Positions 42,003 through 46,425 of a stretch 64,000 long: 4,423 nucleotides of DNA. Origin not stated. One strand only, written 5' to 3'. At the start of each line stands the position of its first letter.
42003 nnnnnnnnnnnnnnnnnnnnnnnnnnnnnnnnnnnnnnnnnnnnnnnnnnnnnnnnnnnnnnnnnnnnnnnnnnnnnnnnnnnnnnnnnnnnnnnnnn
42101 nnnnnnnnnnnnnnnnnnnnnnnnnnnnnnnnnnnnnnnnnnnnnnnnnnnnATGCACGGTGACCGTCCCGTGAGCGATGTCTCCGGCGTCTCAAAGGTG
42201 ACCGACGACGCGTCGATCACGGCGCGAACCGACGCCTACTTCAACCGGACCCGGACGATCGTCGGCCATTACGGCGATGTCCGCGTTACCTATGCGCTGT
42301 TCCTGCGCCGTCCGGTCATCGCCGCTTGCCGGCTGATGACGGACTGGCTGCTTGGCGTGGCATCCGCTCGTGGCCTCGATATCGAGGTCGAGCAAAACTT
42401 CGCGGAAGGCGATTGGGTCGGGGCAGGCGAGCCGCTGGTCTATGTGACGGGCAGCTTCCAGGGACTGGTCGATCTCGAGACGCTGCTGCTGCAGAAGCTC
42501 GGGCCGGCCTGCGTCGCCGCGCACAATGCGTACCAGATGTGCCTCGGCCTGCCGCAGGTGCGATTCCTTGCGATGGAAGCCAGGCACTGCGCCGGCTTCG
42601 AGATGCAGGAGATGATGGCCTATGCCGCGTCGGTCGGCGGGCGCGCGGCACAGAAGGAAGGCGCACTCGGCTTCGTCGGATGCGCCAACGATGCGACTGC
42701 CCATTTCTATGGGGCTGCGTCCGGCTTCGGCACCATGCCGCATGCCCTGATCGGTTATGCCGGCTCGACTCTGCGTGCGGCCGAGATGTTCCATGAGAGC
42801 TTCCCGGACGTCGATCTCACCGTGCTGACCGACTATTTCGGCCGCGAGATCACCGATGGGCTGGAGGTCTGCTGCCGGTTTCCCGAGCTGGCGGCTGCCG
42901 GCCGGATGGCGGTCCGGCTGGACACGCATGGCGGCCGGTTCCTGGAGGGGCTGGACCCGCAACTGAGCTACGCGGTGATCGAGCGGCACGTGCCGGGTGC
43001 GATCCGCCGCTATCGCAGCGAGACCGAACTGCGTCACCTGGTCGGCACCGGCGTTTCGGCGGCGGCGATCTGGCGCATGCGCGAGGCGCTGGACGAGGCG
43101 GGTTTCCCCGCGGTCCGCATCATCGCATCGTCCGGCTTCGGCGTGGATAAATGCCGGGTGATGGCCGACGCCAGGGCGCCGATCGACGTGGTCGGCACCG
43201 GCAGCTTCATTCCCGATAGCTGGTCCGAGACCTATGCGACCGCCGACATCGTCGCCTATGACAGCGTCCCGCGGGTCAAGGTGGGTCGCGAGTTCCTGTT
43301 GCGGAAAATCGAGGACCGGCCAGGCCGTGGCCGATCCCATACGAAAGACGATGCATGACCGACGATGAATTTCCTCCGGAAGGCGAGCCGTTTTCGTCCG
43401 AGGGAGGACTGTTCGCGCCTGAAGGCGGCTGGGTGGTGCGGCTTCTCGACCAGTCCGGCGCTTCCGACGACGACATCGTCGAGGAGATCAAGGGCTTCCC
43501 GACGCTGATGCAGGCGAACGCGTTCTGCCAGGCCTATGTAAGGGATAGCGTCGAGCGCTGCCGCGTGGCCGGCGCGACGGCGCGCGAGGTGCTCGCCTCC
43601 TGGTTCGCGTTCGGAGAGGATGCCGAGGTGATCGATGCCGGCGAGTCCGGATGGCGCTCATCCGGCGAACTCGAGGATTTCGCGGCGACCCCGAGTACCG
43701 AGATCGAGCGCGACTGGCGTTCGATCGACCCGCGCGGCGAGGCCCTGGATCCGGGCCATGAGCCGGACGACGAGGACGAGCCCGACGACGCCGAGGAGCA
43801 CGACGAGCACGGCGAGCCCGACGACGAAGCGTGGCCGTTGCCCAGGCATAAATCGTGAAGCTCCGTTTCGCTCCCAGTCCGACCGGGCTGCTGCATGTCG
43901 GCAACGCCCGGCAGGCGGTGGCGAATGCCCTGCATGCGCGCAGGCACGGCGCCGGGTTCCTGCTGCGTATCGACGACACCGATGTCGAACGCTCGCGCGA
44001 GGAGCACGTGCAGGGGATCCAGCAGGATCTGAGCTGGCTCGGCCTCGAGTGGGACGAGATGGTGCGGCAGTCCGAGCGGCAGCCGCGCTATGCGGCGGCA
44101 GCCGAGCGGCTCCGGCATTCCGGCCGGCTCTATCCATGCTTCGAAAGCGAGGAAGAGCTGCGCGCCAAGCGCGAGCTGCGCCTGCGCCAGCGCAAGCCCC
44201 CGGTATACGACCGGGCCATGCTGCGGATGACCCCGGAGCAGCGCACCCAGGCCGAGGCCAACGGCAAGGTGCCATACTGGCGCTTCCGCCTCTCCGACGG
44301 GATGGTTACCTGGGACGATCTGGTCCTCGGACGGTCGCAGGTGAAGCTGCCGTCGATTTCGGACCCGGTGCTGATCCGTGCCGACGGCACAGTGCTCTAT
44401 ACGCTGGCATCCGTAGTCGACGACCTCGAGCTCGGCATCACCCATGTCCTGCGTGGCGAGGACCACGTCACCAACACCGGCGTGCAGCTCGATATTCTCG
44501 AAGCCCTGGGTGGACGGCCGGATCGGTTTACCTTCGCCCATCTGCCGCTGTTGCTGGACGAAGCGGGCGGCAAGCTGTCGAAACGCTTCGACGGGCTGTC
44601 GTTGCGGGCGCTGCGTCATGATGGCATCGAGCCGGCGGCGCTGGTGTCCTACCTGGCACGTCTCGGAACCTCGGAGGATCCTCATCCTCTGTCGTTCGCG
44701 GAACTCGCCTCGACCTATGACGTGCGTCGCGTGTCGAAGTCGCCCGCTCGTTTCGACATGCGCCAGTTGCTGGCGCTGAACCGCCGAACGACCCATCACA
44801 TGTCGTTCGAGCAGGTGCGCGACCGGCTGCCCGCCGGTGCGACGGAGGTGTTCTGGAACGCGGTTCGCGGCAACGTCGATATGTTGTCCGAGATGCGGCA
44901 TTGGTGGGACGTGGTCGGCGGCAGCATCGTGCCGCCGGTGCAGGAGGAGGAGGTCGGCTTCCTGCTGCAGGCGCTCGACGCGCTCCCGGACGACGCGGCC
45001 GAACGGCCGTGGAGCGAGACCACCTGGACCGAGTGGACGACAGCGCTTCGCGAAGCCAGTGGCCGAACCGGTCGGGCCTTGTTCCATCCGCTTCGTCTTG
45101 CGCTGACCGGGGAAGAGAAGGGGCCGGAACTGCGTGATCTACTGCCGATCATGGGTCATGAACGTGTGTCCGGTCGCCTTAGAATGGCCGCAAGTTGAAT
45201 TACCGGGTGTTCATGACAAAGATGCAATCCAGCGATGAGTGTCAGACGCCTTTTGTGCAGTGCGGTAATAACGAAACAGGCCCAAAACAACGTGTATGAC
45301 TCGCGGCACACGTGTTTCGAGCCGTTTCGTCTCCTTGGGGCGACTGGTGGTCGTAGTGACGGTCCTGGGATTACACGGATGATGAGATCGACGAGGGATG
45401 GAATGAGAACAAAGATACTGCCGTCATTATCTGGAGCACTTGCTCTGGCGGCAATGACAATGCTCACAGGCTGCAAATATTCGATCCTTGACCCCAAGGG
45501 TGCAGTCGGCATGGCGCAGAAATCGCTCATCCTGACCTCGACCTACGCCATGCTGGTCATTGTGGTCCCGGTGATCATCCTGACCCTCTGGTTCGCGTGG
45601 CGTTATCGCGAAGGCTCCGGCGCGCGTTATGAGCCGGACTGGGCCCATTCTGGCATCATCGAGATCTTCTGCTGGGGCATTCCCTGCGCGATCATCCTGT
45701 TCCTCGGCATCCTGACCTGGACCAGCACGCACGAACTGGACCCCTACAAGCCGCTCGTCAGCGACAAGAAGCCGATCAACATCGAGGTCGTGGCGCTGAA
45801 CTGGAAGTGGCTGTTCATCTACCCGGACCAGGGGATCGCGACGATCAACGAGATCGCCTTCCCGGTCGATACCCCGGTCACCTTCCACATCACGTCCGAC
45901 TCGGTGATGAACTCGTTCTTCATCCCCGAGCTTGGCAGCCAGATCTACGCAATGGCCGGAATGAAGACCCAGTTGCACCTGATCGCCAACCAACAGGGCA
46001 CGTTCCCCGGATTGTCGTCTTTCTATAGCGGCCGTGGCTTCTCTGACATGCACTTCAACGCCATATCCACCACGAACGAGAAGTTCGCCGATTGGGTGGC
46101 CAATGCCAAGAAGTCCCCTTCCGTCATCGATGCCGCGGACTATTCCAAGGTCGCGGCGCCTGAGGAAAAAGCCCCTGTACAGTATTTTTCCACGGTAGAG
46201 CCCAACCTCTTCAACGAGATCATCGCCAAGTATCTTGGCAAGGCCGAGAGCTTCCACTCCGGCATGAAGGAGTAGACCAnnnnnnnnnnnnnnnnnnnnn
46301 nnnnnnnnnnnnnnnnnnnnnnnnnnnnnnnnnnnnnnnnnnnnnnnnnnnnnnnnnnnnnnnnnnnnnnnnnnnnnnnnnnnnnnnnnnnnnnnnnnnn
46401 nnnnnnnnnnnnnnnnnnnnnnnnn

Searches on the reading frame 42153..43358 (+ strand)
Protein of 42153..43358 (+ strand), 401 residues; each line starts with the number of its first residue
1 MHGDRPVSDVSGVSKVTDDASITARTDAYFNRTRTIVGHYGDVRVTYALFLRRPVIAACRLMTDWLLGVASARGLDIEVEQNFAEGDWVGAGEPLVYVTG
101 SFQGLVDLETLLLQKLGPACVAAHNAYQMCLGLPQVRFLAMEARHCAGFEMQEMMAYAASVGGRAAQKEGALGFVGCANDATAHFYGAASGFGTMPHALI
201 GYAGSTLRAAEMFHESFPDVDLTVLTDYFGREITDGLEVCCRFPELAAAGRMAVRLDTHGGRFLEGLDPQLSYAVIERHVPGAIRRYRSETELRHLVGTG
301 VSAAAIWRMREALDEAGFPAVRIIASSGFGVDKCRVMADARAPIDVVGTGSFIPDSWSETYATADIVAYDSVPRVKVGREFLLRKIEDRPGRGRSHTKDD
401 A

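Call 59: search_protein_families(library=pfam, proteins=[window:42153-43358:+])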
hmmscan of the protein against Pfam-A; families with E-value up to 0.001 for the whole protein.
window:42153-43358:+ (401 aa): 1 family
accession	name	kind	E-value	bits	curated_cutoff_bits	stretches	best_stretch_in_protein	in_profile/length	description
PF02749.22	QRPTase_N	-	1.4e-07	32.1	27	1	27-117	1-79/82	Quinolinate phosphoribosyl transferase, N-terminal domain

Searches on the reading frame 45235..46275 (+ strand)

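Call 59: search_protein_families(library=pfam, proteins=[window:45235-46275:+])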
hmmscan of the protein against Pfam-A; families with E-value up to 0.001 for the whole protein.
window:45235-46275:+ (346 aa): 2 families
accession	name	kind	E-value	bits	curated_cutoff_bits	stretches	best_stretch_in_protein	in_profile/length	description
PF06481.20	COX_ARM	-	1.8e-14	53.8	23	1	292-335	1-44/46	COX Aromatic Rich Motif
PF00116.26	COX2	-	1.7e-07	31.6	22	1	203-272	44-113/120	Cytochrome C oxidase subunit II, periplasmic domain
